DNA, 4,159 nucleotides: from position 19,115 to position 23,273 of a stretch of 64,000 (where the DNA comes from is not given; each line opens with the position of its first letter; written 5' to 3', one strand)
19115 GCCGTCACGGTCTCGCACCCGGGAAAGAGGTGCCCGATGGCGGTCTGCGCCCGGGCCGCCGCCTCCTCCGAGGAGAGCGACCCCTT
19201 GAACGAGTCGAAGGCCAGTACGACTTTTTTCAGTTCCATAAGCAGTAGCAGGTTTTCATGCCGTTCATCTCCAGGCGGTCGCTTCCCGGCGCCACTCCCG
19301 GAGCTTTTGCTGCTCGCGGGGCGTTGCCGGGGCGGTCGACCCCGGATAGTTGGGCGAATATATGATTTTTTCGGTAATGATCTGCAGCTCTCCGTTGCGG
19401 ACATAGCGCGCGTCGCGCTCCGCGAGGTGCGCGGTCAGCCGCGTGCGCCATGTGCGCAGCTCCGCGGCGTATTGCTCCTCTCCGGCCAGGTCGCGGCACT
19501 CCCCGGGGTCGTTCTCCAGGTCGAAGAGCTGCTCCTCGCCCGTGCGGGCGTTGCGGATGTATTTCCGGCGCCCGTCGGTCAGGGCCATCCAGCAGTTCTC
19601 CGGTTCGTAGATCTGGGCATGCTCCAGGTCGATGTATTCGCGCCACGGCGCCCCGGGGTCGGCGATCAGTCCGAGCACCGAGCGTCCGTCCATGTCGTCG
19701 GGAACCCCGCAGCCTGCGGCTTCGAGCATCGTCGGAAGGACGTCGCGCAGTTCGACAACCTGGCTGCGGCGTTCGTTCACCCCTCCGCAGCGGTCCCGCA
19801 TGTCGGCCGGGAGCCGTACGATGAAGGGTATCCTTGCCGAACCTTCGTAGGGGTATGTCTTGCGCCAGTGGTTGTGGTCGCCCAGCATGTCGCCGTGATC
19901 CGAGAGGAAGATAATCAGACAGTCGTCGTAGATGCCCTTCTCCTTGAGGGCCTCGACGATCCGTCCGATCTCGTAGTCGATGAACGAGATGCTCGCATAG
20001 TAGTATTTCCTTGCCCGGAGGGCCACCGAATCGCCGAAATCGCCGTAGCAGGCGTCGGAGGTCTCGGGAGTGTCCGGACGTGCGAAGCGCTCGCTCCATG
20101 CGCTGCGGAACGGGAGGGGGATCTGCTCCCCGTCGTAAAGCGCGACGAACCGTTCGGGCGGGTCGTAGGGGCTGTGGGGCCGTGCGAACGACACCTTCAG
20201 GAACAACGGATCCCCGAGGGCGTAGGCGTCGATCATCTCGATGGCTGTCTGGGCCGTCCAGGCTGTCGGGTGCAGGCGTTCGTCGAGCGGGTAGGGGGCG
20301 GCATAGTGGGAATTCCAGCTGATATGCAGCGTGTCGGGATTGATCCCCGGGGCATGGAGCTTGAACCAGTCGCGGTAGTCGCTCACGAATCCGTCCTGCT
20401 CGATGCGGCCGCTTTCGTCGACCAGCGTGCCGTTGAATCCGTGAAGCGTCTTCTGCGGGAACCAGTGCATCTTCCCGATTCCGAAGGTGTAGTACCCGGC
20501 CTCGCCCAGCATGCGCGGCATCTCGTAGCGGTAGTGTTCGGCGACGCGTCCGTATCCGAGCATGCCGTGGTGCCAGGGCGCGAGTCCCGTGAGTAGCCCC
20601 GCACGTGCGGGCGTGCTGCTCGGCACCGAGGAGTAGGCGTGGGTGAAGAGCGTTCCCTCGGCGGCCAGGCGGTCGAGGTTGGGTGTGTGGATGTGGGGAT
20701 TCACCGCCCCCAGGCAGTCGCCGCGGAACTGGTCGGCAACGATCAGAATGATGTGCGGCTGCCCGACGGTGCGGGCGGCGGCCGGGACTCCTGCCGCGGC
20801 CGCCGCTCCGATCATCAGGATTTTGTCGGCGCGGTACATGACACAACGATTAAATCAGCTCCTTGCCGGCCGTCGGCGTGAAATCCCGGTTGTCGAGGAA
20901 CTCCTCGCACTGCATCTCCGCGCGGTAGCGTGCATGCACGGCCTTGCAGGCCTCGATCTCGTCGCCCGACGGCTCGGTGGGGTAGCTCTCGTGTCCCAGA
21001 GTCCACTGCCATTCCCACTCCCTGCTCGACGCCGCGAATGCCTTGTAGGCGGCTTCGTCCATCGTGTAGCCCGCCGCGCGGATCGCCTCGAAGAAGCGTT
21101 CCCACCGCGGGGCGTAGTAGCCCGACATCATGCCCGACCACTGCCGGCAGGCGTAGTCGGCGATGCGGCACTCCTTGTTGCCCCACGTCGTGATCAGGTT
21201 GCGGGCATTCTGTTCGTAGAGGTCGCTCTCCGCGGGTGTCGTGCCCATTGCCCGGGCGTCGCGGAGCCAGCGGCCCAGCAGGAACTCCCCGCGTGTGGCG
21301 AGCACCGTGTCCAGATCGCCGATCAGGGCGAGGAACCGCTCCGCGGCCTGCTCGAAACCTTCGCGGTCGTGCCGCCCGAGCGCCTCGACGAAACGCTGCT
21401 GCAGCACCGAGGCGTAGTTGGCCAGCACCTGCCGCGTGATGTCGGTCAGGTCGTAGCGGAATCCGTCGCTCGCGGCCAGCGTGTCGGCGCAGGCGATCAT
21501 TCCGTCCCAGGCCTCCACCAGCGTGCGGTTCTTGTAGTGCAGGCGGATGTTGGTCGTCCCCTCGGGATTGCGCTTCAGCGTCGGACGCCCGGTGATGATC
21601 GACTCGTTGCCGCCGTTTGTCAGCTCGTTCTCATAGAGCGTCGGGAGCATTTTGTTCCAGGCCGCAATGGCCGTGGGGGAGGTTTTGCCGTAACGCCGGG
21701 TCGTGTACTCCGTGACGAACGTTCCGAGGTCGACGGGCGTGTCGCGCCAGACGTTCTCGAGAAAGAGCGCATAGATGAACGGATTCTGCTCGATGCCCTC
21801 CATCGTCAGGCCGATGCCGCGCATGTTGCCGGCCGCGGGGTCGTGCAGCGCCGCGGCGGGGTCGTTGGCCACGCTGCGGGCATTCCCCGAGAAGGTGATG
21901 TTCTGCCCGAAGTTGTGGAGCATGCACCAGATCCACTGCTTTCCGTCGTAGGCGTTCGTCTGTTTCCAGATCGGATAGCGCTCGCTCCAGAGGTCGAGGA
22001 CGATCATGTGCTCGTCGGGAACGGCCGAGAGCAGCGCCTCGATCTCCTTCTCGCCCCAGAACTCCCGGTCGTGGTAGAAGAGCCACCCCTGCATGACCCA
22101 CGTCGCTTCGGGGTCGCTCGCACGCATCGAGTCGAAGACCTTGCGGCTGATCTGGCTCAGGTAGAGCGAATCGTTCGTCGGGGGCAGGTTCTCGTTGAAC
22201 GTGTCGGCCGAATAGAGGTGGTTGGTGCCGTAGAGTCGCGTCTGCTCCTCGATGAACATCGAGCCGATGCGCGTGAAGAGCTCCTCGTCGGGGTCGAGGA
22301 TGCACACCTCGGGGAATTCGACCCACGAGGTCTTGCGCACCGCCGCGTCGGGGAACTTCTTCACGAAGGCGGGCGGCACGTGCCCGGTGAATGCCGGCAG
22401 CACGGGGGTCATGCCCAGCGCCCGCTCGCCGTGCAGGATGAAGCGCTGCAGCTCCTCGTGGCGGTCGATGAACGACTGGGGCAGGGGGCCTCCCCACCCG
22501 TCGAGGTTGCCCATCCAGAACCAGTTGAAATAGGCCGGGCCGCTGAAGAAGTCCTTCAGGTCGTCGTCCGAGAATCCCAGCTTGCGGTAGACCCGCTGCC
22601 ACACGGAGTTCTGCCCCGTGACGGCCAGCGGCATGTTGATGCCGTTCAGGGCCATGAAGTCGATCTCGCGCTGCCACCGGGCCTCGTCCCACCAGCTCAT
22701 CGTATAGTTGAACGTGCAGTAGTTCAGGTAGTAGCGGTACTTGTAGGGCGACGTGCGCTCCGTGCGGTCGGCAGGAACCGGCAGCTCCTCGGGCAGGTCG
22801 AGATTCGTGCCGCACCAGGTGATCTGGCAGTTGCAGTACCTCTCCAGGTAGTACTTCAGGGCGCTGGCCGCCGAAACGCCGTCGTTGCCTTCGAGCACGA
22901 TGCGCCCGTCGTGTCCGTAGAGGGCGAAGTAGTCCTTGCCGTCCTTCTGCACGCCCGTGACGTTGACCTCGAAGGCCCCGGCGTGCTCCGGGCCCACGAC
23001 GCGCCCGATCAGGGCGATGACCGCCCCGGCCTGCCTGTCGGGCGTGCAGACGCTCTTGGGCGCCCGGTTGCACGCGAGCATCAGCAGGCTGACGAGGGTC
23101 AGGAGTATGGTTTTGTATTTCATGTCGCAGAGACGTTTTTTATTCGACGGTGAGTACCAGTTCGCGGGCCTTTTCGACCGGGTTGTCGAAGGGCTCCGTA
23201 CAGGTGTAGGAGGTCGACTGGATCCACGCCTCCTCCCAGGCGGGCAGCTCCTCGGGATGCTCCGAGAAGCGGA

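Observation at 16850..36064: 19-kb sigma/anti-sigma-controlled Sus locus combining EEP phosphodiesterase-like enzymes with alpha-GlcNAc-ases and a sulfatase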

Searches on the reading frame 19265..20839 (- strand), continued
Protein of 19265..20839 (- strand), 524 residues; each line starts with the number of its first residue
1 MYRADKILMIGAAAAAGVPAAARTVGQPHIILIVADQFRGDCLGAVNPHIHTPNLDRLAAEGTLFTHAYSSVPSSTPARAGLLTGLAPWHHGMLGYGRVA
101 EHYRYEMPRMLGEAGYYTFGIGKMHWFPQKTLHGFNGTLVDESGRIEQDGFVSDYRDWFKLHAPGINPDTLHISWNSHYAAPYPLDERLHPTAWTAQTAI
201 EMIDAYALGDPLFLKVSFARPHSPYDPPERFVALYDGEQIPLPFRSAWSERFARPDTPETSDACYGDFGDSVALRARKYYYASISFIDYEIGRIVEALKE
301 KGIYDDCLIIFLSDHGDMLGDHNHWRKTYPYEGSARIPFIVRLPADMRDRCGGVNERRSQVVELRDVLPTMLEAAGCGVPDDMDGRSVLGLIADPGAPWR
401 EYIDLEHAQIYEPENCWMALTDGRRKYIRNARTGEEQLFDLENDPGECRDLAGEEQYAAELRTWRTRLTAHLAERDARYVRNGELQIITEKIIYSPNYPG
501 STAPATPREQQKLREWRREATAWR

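Call 82: find_encoding_contigs(protein=P0270, flank=9000, max_places=1)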
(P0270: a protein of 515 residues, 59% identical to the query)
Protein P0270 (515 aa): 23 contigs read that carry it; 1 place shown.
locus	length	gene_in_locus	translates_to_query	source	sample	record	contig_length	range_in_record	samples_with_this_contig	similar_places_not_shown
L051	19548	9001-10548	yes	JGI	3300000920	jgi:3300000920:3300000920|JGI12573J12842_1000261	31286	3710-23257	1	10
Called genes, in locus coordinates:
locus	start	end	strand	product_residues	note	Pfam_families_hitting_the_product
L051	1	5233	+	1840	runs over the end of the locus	PF11974:bMG3, PF01835:MG2, PF17972:bMG5, PF17962:bMG6, PF07703:A2M_BRD, PF00207:A2M (weak), PF07678:TED_complement (weak), PF17973:bMG10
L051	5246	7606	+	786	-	PF00912:Transgly, PF00905:Transpeptidase, PF06832:BiPBP_C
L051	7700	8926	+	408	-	PF00926:DHBP_synthase, PF00925:GTP_cyclohydro2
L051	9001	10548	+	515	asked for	PF00884:Sulfatase, PF01663:Phosphodiest, PF16347:SGSH_C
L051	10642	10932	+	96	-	-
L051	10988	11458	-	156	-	-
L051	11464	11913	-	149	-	-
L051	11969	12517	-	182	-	PF04542:Sigma70_r2, PF08281:Sigma70_r4_2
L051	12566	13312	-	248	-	PF19368:WHD_AraR, PF21906:WHD_NrtR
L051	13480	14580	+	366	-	PF01926:MMR_HSR1, PF02421:FeoB_N, PF06071:YchF-GTPase_C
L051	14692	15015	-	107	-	PF02699:YajC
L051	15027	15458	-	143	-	PF22544:HYDIN_VesB_CFA65-like_Ig, PF07610:DUF1573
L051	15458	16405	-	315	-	PF01029:NusB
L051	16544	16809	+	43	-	-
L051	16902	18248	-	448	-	PF09411:PagL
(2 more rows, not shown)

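Call 83: find_encoding_contigs(protein=P0359, flank=9000, max_places=1)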
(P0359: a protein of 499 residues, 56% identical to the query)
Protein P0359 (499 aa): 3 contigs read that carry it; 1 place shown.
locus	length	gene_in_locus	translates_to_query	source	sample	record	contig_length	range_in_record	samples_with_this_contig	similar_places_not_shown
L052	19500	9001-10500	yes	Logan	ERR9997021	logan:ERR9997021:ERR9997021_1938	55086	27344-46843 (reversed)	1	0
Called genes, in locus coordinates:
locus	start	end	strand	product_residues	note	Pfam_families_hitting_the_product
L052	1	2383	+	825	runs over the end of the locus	PF04023:FeoA, PF01926:MMR_HSR1, PF02421:FeoB_N, PF17910:FeoB_Cyto, PF07670:Gate, PF07664:FeoB_C, PF07670:Gate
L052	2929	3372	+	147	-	PF13420:Acetyltransf_4 (weak), PF00583:Acetyltransf_1, PF13673:Acetyltransf_10, PF13508:Acetyltransf_7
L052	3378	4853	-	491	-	PF13084:DUF3943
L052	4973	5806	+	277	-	PF03741:TerC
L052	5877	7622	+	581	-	PF02878:PGM_PMM_I, PF02879:PGM_PMM_II, PF02880:PGM_PMM_III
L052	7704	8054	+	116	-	-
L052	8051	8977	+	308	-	PF01636:APH, PF01633:Choline_kinase, PF02958:EcKL (faint)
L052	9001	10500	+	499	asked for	PF00884:Sulfatase, PF01663:Phosphodiest (weak), PF16347:SGSH_C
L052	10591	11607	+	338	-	PF00316:FBPase, PF18913:FBPase_C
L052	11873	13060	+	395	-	PF00291:PALP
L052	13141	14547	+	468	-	PF04715:, PF00425:Chorismate_bind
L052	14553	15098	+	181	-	PF00857:Isochorismatase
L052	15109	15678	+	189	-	PF00117:GATase, PF07722:Peptidase_C26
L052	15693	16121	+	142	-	PF09346:SMI1_KNR4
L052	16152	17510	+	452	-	PF00291:PALP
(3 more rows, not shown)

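Call 84: find_encoding_contigs(protein=P0300, flank=9000, max_places=1)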
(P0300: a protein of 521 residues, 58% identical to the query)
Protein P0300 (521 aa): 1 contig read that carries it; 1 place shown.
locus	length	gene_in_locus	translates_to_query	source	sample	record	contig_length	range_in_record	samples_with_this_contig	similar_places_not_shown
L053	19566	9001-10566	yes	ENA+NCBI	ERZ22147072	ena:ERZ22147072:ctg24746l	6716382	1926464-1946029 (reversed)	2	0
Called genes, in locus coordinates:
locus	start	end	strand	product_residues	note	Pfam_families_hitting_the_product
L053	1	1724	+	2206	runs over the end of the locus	PF25059:FN3_DSCAM-DSCAML_C (faint), PF10179:NDNF (faint), PF00041:fn3, PF09294:Interfer-bind (faint), PF00041:fn3 (weak), PF17963:Big_9, PF00041:fn3, PF18962:Por_Secre_tail, +6 more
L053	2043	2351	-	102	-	PF02572:CobA_CobO_BtuR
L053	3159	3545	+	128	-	PF19569:START_2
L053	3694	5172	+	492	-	PF03739:LptF_LptG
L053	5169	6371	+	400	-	PF13439:Glyco_transf_4 (weak), PF00534:Glycos_transf_1, PF13692:Glyco_trans_1_4, PF13524:Glyco_trans_1_2 (weak)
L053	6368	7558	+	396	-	PF13641:Glyco_tranf_2_3, PF00535:Glycos_transf_2, PF13506:Glyco_transf_21 (weak), PF13632:Glyco_trans_2_3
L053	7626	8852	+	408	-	PF00926:DHBP_synthase, PF00925:GTP_cyclohydro2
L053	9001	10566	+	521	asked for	PF00884:Sulfatase, PF01663:Phosphodiest, PF16347:SGSH_C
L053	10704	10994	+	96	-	-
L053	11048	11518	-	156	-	-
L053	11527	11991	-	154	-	-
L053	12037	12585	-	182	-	PF04542:Sigma70_r2, PF08281:Sigma70_r4_2, PF04545:Sigma70_r4 (weak)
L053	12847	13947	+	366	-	PF01926:MMR_HSR1, PF02421:FeoB_N, PF06071:YchF-GTPase_C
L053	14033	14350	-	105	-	PF02699:YajC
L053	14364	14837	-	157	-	PF22544:HYDIN_VesB_CFA65-like_Ig, PF07610:DUF1573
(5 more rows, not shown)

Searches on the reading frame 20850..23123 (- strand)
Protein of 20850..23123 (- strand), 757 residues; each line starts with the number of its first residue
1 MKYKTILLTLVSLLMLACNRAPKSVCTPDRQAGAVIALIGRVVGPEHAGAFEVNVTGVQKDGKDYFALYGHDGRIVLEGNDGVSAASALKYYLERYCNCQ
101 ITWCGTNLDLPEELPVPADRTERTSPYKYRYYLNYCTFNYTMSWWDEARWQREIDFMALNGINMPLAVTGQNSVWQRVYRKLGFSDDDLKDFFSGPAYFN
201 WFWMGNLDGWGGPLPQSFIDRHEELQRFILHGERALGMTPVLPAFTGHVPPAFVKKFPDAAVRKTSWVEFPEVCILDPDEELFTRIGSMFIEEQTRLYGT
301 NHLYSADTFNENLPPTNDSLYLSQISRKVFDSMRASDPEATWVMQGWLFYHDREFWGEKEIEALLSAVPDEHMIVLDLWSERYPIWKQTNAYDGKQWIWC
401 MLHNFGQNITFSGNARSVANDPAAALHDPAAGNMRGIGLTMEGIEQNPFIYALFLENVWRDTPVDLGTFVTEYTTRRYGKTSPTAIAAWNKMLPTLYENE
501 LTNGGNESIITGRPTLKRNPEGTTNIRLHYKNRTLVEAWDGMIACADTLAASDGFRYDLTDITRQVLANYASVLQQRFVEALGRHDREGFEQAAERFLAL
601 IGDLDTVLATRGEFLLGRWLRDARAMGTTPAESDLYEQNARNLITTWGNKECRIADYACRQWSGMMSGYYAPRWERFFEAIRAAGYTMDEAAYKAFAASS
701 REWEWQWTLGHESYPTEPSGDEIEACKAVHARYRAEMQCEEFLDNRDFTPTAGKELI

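Call 4: search_protein_families(library=pfam, proteins=[window:20850-23123:-], max_evalue=0.01)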
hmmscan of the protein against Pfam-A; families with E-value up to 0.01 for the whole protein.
window:20850-23123:- (757 aa): 3 families
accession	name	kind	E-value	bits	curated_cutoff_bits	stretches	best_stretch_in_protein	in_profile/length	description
PF05089.18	NAGLU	-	2.6e-143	477.4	25.5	1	130-460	1-335/336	Alpha-N-acetylglucosaminidase (NAGLU) tim-barrel domain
PF12972.12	NAGLU_C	-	5.9e-83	279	25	1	469-731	1-267/268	Alpha-N-acetylglucosaminidase (NAGLU) C-terminal domain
PF12971.12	NAGLU_N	-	2.6e-23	82.1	28.3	1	34-115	2-81/82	Alpha-N-acetylglucosaminidase (NAGLU) N-terminal domain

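Call 57: search_solved_structures(query=window:20850-23123:-, max_evalue=1e-20, show_alignments=1)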
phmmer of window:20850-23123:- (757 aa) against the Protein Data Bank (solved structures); distinct sequences matched with E-value up to 1e-20: 4.
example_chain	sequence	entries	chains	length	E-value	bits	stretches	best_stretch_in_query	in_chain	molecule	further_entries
4xwh_A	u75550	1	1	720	3.4e-172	577.5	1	30-734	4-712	Alpha-N-acetylglucosaminidase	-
2vc9_A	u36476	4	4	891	3.4e-120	405.6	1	33-723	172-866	ALPHA-N-ACETYLGLUCOSAMINIDASE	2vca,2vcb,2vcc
7mfk_A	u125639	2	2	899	3.5e-120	405.5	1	33-723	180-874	Alpha-N-acetylglucosaminidase family protein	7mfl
4a4a_A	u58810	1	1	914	1.9e-119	403.1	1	33-723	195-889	ALPHA-N-ACETYLGLUCOSAMINIDASE FAMILY PROTEIN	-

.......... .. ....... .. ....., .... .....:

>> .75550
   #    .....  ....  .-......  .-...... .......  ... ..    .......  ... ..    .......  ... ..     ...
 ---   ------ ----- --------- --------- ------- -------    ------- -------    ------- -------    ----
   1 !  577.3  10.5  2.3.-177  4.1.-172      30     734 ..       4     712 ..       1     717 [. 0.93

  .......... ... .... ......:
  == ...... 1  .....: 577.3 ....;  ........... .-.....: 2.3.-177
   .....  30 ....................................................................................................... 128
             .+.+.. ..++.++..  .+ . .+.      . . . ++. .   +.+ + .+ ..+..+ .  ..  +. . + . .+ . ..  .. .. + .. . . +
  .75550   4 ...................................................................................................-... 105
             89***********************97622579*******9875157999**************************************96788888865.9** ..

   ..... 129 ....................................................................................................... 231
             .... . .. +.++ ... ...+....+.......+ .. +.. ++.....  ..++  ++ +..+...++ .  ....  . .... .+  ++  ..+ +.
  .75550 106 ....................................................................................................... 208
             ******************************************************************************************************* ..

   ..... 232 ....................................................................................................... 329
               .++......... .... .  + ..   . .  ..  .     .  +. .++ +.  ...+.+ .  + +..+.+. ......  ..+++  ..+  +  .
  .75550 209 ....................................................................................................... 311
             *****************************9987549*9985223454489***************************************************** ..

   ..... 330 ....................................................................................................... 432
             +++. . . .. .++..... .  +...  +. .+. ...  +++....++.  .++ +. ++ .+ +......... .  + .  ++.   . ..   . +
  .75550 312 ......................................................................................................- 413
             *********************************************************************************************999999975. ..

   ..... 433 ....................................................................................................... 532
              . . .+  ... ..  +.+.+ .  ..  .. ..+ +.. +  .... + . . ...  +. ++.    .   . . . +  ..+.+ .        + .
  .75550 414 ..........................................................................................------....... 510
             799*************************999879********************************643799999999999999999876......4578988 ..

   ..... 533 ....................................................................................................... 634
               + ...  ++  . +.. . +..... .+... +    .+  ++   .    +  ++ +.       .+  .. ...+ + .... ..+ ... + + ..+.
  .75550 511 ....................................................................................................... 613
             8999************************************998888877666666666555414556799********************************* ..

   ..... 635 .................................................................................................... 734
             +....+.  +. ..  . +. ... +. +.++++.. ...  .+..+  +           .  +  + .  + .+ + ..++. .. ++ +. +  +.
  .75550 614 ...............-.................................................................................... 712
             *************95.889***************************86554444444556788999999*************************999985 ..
